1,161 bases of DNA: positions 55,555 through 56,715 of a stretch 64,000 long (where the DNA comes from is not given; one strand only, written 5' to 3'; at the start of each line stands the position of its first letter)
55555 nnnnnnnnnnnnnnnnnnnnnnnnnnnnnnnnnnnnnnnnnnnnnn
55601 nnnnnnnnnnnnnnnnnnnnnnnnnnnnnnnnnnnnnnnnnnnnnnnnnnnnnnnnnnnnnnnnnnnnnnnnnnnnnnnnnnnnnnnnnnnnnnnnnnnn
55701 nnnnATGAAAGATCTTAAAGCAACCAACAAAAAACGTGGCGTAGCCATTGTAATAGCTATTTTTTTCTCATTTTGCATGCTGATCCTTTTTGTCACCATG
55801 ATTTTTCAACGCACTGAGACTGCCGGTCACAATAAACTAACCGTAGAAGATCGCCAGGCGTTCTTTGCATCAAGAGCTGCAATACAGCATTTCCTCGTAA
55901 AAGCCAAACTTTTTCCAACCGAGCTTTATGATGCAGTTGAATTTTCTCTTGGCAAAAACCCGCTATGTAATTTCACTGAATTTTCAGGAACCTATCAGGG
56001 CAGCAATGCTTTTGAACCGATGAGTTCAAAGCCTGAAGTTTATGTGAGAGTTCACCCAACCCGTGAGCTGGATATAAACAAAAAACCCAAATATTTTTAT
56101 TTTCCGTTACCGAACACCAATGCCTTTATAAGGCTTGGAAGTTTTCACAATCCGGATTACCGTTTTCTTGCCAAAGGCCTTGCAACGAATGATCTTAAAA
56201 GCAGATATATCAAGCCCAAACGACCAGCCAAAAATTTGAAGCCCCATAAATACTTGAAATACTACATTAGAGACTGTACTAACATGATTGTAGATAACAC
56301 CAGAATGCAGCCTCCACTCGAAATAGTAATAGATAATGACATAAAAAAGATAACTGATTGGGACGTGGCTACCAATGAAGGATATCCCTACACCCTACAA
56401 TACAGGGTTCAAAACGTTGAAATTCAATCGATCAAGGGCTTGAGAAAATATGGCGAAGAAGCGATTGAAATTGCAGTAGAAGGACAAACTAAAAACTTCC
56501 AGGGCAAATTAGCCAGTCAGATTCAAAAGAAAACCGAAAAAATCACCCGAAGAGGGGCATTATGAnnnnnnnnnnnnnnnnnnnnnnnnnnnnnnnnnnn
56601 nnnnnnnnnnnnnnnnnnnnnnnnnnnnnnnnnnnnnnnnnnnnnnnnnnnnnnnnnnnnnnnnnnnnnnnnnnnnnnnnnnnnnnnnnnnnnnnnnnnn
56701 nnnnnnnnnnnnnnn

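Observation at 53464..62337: Apparent operon PhoH2 – three pseudopilins – FecR-like protein – uvrA – radA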

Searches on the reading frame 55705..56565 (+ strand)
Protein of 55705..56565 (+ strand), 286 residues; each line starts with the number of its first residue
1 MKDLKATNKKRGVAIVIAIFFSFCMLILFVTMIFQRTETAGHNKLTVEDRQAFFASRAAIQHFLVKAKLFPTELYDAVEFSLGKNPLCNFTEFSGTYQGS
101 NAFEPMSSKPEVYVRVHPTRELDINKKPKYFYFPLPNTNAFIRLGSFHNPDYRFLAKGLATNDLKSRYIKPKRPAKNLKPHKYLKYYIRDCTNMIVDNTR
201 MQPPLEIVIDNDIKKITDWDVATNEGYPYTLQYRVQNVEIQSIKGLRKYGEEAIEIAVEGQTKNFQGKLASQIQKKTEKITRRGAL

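Call 3: search_protein_families(library=pfam, proteins=[window:55705-56565:+], max_evalue=0.1)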
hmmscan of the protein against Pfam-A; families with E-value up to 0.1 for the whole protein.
window:55705-56565:+ (286 aa): 0 families

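Call 4: search_protein_families(library=ncbifam, proteins=[window:55705-56565:+], max_evalue=0.1)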
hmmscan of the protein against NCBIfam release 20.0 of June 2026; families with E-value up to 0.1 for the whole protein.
window:55705-56565:+ (286 aa): 0 families

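Call 31: find_homologous_proteins(query=window:55705-56565:+, max_evalue=0.001)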
Query window:55705-56565:+ (286 aa): 158 proteins with E <= 0.001 among 527 candidates; the best 120 are listed.
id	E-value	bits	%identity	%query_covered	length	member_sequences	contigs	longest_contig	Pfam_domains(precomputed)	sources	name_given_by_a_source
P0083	2.8e-190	649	100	100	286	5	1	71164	-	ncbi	ncbi:MAG: hypothetical protein ACQETH_01530 [Candidatus Rifleibacteriota bacterium]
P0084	1.0e-150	519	78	98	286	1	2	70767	-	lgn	-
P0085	1.6e-147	508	77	98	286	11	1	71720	-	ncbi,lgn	-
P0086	1.1e-146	506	76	98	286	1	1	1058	-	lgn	-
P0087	1.8e-145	502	74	100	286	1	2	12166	-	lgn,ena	-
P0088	4.6e-145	500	75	98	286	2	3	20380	-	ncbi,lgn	-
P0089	8.7e-145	499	76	98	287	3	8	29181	-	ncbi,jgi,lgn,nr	ncbi:MAG: hypothetical protein PWR01_2693 [Clostridiales bacterium]|jgi:hypothetical protein|nr:hypo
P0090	7.5e-144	496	74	100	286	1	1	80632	-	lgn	-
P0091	1.8e-143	495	73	100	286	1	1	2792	-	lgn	-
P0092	6.2e-142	490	72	100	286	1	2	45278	-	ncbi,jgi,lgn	-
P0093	1.2e-138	479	71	100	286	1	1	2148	-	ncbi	-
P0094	1.5e-138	479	74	98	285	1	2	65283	-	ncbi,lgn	ncbi:MAG: hypothetical protein Kow0029_26700 [Candidatus Rifleibacteriota bacterium]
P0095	8.2e-138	477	71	100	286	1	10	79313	-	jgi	jgi:hypothetical protein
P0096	1.5e-132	459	68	100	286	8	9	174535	-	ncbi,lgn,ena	-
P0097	3.6e-132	458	67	99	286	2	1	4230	-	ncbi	-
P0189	2.8e-73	265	46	99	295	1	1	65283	-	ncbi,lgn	ncbi:MAG: hypothetical protein Kow0029_26380 [Candidatus Rifleibacteriota bacterium]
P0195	6.1e-72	261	46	99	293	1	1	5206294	-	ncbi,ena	-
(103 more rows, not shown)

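Call 32: find_encoding_contigs(protein=P0195, flank=10000, max_places=1)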
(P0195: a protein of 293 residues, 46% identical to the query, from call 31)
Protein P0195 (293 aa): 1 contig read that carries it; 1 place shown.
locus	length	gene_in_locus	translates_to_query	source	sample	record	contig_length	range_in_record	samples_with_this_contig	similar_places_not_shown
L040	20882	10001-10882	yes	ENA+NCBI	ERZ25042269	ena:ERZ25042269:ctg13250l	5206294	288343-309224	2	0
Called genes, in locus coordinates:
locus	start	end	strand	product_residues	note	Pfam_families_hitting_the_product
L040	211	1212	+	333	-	PF07494:Reg_prop (faint)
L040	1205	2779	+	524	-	PF13371:TPR_9 (faint), PF13424:TPR_12 (faint), PF21033:RMD1-3 (faint), PF07719:TPR_2 (faint), PF13174:TPR_6 (faint), PF13181:TPR_8 (faint), PF23914:TPR_CcmH_CycH, PF25062:ARM_TT21_N (weak), +7 more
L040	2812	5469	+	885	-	-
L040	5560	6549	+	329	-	PF07494:Reg_prop (faint)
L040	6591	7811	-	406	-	-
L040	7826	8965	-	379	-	PF04055:Radical_SAM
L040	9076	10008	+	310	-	-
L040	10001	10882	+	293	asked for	-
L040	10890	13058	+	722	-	PF01564:Spermine_synth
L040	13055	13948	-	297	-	PF14527:LAGLIDADG_WhiA, PF02650:HTH_WhiA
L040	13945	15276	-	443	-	PF01933:CofD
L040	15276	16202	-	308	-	PF02603:Hpr_kinase_N, PF07475:Hpr_kinase_C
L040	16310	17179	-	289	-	PF01790:LGT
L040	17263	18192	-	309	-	-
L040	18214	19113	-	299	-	-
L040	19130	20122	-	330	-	-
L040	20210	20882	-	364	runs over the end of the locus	PF09985:Glucodextran_C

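Call 33: find_encoding_contigs(protein=P0189, flank=10000, max_places=1)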
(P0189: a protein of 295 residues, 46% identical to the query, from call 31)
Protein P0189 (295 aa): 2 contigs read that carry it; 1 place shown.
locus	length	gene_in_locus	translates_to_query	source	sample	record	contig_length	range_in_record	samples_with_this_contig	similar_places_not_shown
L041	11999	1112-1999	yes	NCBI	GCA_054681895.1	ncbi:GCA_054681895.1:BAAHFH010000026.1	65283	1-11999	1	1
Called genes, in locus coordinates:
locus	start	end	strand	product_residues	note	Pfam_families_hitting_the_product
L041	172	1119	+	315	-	-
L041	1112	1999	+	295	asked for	-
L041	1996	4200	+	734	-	PF01564:Spermine_synth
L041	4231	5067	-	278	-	PF14527:LAGLIDADG_WhiA, PF02650:HTH_WhiA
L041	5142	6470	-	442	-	PF01933:CofD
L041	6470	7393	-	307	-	PF02603:Hpr_kinase_N, PF07475:Hpr_kinase_C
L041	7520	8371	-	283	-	PF01790:LGT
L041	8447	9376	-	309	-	-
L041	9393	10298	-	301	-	-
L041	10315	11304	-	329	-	-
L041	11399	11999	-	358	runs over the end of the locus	PF09985:Glucodextran_C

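Call 43: search_solved_structures(query=A2, max_evalue=10)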
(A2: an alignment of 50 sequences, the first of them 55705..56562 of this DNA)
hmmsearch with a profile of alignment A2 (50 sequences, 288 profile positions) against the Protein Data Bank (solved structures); distinct sequences matched with E-value up to 10: 0.

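Call 50: predict_structure(alignment_id=A2)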
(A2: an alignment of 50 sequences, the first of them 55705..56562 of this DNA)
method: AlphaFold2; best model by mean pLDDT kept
length: 286 residues; sequences in the alignment: 50
mean_pLDDT: 77.8   pTM: 0.57
mean pLDDT of the five models: 77.8, 74.9, 74.6, 74.6, 74.1
residues with pLDDT >= 90: 40; 70-90: 182; 50-70: 43; < 50: 21
segments of 3 or more residues with pLDDT < 50: 1-5, 86-89, 244-249
pLDDT, mean of each block of 10 residues (from residue 1): 47 79 90 77 81 91 90 83 60 80 87 86 80 82 62 59 66 80 88 83 76 80 83 88 53 85 87 88 62
secondary structure, 60 per line:
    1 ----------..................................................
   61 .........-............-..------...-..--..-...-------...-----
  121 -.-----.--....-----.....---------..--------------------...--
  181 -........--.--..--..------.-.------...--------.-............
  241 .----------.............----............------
elements in order: H11-69 H71-82 E92-94 E103-105 E113-115 E131-134 E140-144 H182-189 E229-241 E252-264 E269-280

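Call 54: fold_search(model_id=the predicted structure, library=pdb)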
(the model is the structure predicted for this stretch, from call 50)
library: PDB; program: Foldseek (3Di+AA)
matches with E <= 10: 784; with E <= 0.001: 0
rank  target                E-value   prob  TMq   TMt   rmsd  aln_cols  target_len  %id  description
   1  5xs0_B                6.6e-02  0.80  0.14  0.22   3.7        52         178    4  Structure of a ssDNA bound to the outer DNA binding site of RAD52 (released 2018-04-25)
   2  8rjw_E                8.9e-02  0.72  0.14  0.22   3.7        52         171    4  Human RAD52 open ring - ssDNA complex (released 2024-04-24)
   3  8ej3_C                1.1e-01  0.54  0.14  0.04   3.6        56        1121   14  M. tuberculosis RNAP pause escaped complex with Bacillus subtilis NusG and GMPCPP (released 2023-02-01)
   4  8rjw_G                1.1e-01  0.69  0.14  0.28   3.7        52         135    4  Human RAD52 open ring - ssDNA complex (released 2024-04-24)
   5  8rj3_D                1.1e-01  0.66  0.14  0.30   3.7        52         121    4  Human RAD52 open ring conformation (released 2024-04-24)
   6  8g3g_A                1.3e-01  0.66  0.15  0.39   3.7        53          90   19  CryoEM structure of yeast recombination mediator Rad52 (released 2023-11-15)
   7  8yqt_B                1.3e-01  0.21  0.11  0.03   6.7        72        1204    8  African swine fever virus RNA Polymerase-M1249L complex2 (released 2024-11-06)
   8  8bjm_A                1.4e-01  0.63  0.14  0.21   3.7        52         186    4  Human full length RAD52 undecamer. (released 2023-11-15)
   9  8rj3_E                1.4e-01  0.60  0.15  0.31   3.9        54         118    4  Human RAD52 open ring conformation (released 2024-04-24)
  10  8rjw_B                1.4e-01  0.60  0.14  0.25   3.7        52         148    4  Human RAD52 open ring - ssDNA complex (released 2024-04-24)
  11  7rxu                  1.5e-01  0.87  0.16  0.32   4.1        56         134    5  Crystal structure of Cj1090c (released 2022-08-31)
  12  8bjm_B                1.5e-01  0.60  0.14  0.21   3.7        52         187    4  Human full length RAD52 undecamer. (released 2023-11-15)
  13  8yqu_B                1.5e-01  0.25  0.12  0.04   5.7        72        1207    8  African swine fever virus RNA Polymerase-M1249L complex1 (released 2024-11-06)
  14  8rjw_D                1.6e-01  0.60  0.14  0.22   3.6        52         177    4  Human RAD52 open ring - ssDNA complex (released 2024-04-24)
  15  4kbj_B                1.6e-01  0.51  0.14  0.11   4.7        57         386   18  Structure of Mtb RNAP Beta subunit B1 and B2 domains (released 2013-10-02)
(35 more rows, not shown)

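Call 63: search_protein_representatives(alignment_id=A2)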
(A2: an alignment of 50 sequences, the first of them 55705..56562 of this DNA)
Query: 50 sequences, 288 profile positions. Proteins with E-value up to 0.001 (for the whole library): 174; up to 1e-10: 74; up to 1e-30: 19. The best 150 are listed.
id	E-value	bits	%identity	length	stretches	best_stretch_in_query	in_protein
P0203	1.3e-118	411.8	-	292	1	6-287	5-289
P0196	2.8e-114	397.6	-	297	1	3-287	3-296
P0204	3.0e-92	325.3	-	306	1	6-286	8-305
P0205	8.8e-86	304.1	-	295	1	7-287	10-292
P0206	4.9e-82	291.8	-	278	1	8-284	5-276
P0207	1.5e-79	283.7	-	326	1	6-286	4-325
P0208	4.9e-72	259.0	-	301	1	13-286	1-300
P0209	1.4e-71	257.5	-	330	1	3-285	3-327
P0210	2.6e-63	230.3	-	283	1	11-278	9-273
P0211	4.2e-48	180.4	-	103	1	2-104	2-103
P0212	3.3e-41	157.8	-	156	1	137-282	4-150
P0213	3.3e-40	154.5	-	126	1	165-285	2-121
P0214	3.5e-37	144.6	-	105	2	196-256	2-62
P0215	1.2e-36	142.9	-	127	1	6-106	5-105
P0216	1.6e-35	139.2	-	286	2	8-97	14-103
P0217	1.0e-32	129.9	-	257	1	6-283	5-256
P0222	4.7e-28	114.6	-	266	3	8-95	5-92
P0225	1.1e-22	97.0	-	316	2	5-103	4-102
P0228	1.3e-19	86.9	-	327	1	7-104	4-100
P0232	2.1e-17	79.7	-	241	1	6-91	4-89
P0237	2.1e-15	73.1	-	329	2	8-91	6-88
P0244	8.0e-15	71.2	-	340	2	5-92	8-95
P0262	3.5e-12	62.5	-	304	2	1-92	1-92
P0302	2.1e-08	50.2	-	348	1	8-93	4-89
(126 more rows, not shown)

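Call 65: search_protein_families(library=pfam, alignment_id=A5, max_evalue=0.01)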
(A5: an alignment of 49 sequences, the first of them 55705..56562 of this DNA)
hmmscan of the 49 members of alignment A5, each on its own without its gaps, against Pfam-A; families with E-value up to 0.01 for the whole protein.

A. member 1, window:55705-56562:+ (286 aa): 0 families

B. families by the number of members that match (of 49 scanned): 2 families
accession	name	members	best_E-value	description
PF12780.13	AAA_8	1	0.0024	P-loop containing dynein motor region D4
PF16890.10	DUF5083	1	0.0059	Domain of unknown function (DUF5083)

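Call 67: list_cluster_members(proteins=[P0216, P0217, P0222, P0225, P0228, P0232, P0237, P0244, P0262, P0302])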
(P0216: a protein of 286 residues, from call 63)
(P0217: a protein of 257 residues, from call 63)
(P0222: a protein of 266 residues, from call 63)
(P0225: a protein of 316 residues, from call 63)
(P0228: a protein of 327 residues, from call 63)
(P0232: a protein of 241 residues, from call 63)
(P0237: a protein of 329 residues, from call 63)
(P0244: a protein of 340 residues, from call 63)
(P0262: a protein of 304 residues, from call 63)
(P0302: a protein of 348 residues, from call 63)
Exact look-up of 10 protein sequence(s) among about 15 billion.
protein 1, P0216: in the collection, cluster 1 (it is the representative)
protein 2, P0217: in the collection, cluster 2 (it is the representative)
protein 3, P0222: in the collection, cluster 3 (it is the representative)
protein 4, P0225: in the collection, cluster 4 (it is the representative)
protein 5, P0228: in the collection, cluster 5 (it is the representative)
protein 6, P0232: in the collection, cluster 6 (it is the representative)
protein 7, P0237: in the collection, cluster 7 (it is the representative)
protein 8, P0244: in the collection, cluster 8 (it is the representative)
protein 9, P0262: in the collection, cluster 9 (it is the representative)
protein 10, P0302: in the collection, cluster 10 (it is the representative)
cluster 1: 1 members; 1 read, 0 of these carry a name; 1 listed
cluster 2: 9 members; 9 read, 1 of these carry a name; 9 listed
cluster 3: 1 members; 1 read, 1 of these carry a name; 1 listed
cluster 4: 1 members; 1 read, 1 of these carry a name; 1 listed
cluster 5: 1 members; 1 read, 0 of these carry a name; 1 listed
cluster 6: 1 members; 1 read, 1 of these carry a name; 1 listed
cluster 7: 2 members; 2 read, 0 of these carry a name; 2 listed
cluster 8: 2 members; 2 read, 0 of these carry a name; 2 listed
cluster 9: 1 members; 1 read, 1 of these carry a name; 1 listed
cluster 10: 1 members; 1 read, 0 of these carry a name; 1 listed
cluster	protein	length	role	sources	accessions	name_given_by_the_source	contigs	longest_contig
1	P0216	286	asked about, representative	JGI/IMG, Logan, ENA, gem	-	-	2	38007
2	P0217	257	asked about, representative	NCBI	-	-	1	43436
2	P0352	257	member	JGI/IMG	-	hypothetical protein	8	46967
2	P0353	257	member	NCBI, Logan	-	-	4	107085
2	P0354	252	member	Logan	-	-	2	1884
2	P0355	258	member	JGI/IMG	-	-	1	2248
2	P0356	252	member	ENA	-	-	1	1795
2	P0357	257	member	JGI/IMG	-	-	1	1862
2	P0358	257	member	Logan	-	-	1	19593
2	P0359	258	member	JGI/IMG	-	-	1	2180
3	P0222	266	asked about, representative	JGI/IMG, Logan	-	hypothetical protein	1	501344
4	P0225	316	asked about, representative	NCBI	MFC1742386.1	pilus assembly PilX N-terminal domain-containing protein [Candidatus Riflebacteria ...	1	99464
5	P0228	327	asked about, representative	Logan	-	-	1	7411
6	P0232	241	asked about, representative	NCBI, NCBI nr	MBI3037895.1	hypothetical protein HYY75_02430 [bacterium] | hypothetical protein [bacterium]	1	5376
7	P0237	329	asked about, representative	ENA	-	-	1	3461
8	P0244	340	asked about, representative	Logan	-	-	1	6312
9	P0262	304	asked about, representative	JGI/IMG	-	hypothetical protein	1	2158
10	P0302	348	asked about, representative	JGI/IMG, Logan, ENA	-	-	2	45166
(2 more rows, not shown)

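Call 68: find_encoding_contigs(protein=P0222, flank=10000, max_places=1)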
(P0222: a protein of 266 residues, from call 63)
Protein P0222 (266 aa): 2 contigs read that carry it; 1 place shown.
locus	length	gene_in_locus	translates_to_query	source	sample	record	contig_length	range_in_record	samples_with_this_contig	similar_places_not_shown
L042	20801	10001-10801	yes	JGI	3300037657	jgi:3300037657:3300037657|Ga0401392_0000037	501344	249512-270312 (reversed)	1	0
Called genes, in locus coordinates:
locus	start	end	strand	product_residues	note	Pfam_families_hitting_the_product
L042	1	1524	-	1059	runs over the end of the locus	PF07719:TPR_2 (faint), PF13428:TPR_14 (faint), PF14559:TPR_19 (weak)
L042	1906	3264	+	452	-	PF00070:Pyr_redox (faint), PF02254:TrkA_N, PF03435:Sacchrp_dh_NADP (faint), PF02080:TrkA_C, PF02254:TrkA_N, PF02080:TrkA_C (weak)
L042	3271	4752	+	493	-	PF02386:TrkH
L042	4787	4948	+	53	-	-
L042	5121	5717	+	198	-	-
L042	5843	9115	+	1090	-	-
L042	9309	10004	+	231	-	-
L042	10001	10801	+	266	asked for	-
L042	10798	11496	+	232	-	-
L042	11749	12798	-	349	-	-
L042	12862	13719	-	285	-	PF00877:NLPC_P60 (weak)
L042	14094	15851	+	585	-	PF00989:PAS (weak), PF13188:PAS_8 (weak), PF13426:PAS_9 (weak), PF00989:PAS, PF08448:PAS_4 (weak), PF13426:PAS_9, PF07730:HisKA_3, PF02518:HATPase_c, +2 more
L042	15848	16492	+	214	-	PF00072:Response_reg, PF00196:GerE, PF08281:Sigma70_r4_2 (weak)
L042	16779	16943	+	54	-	-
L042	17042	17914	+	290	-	-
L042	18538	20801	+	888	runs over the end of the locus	PF01339:CheB_methylest, PF03705:CheR_N, PF01739:CheR, PF28159:CEP89 (weak), PF13596:PAS_10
